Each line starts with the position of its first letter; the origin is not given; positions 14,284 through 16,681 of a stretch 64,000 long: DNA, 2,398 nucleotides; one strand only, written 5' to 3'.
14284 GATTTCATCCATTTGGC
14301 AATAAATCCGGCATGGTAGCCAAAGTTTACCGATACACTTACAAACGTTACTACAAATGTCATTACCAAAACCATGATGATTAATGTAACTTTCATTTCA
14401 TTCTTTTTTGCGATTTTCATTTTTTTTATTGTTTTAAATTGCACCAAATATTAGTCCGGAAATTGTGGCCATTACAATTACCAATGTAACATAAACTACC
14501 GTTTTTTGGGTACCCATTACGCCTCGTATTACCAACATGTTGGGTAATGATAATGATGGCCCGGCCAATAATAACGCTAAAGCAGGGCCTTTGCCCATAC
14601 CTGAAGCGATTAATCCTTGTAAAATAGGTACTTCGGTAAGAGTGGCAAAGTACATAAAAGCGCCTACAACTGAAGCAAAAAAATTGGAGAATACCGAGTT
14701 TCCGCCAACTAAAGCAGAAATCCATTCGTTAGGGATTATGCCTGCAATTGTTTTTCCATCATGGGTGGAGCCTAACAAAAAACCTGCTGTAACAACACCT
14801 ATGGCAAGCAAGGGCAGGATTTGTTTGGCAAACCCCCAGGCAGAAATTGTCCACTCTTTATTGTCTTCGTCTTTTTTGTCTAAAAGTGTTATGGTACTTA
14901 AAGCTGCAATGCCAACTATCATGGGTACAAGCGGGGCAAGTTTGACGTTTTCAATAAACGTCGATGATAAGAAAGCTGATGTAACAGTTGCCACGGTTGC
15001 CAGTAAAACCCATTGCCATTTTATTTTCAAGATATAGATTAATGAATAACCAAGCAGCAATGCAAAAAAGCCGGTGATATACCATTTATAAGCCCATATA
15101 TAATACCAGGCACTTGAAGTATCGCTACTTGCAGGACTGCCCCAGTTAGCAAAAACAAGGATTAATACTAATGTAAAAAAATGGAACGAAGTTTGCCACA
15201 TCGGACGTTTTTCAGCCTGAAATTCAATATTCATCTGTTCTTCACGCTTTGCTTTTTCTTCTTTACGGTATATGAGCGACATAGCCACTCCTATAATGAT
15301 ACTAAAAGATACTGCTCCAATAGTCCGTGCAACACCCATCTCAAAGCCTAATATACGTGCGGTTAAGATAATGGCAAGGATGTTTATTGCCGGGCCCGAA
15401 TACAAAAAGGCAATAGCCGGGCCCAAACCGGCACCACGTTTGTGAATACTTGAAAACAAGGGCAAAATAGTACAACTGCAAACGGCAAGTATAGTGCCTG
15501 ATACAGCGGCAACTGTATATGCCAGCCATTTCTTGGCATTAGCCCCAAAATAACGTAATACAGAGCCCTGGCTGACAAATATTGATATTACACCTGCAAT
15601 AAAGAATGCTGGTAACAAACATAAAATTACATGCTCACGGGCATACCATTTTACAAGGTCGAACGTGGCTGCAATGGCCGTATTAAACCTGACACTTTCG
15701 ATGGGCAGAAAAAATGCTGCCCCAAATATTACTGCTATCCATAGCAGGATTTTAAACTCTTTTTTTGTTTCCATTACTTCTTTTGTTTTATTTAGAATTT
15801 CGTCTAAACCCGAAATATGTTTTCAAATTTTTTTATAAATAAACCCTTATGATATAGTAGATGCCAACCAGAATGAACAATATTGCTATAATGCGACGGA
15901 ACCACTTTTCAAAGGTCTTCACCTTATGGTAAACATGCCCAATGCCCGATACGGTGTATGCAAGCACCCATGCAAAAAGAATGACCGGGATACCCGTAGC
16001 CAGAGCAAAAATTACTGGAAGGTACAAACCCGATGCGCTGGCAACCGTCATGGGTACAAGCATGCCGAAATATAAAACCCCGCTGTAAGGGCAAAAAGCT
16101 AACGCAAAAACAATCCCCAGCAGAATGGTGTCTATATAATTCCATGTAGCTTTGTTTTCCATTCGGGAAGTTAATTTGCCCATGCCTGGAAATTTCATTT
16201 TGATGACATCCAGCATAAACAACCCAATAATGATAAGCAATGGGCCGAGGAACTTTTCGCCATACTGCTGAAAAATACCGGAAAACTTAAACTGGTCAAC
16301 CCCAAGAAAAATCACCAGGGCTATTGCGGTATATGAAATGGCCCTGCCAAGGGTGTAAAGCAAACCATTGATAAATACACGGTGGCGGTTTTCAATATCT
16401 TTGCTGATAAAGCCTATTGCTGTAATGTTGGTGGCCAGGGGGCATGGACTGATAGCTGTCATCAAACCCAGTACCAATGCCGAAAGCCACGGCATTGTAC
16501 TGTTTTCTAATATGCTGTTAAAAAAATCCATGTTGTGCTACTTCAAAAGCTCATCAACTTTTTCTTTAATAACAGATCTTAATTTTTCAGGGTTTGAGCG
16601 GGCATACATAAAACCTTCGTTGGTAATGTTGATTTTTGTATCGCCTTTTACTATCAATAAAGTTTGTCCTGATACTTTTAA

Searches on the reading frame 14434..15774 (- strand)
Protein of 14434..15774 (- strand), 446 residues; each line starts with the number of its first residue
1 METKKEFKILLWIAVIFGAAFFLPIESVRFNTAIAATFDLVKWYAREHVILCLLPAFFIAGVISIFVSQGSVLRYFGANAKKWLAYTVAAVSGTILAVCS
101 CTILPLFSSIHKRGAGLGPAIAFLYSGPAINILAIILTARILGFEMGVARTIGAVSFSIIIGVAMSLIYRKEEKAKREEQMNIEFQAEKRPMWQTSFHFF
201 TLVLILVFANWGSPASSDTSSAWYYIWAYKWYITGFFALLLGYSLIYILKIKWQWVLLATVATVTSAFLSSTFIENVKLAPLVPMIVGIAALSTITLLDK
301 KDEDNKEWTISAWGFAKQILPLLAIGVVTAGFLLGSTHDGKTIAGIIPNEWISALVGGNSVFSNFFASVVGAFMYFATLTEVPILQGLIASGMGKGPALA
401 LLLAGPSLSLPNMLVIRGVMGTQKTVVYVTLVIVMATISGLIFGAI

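Call 74: search_protein_families(library=pfam, proteins=[window:14434-15774:-], max_evalue=0.001)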
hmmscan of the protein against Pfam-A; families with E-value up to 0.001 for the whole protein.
window:14434-15774:- (446 aa): 1 family
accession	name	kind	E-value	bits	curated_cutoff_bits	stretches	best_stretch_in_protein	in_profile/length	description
PF03773.19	ArsP_1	-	1.4e-71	241.5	32.3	1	43-444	10-293/294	Predicted permease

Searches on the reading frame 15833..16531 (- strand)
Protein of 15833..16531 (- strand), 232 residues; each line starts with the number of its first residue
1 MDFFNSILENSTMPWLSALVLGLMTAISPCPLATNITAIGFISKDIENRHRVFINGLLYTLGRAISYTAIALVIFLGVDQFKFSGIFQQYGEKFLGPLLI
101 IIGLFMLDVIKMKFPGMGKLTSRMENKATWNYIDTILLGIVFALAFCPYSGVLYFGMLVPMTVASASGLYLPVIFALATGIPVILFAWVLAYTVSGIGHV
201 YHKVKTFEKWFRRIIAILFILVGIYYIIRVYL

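Call 74: search_protein_families(library=pfam, proteins=[window:15833-16531:-], max_evalue=0.001)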
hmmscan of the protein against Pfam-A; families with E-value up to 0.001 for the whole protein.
window:15833-16531:- (232 aa): 1 family
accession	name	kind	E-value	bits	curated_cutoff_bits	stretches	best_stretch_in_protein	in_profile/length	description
PF13386.12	DsbD_2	-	2.9e-20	73.4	24.9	1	18-225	2-199/199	Cytochrome C biogenesis protein transmembrane region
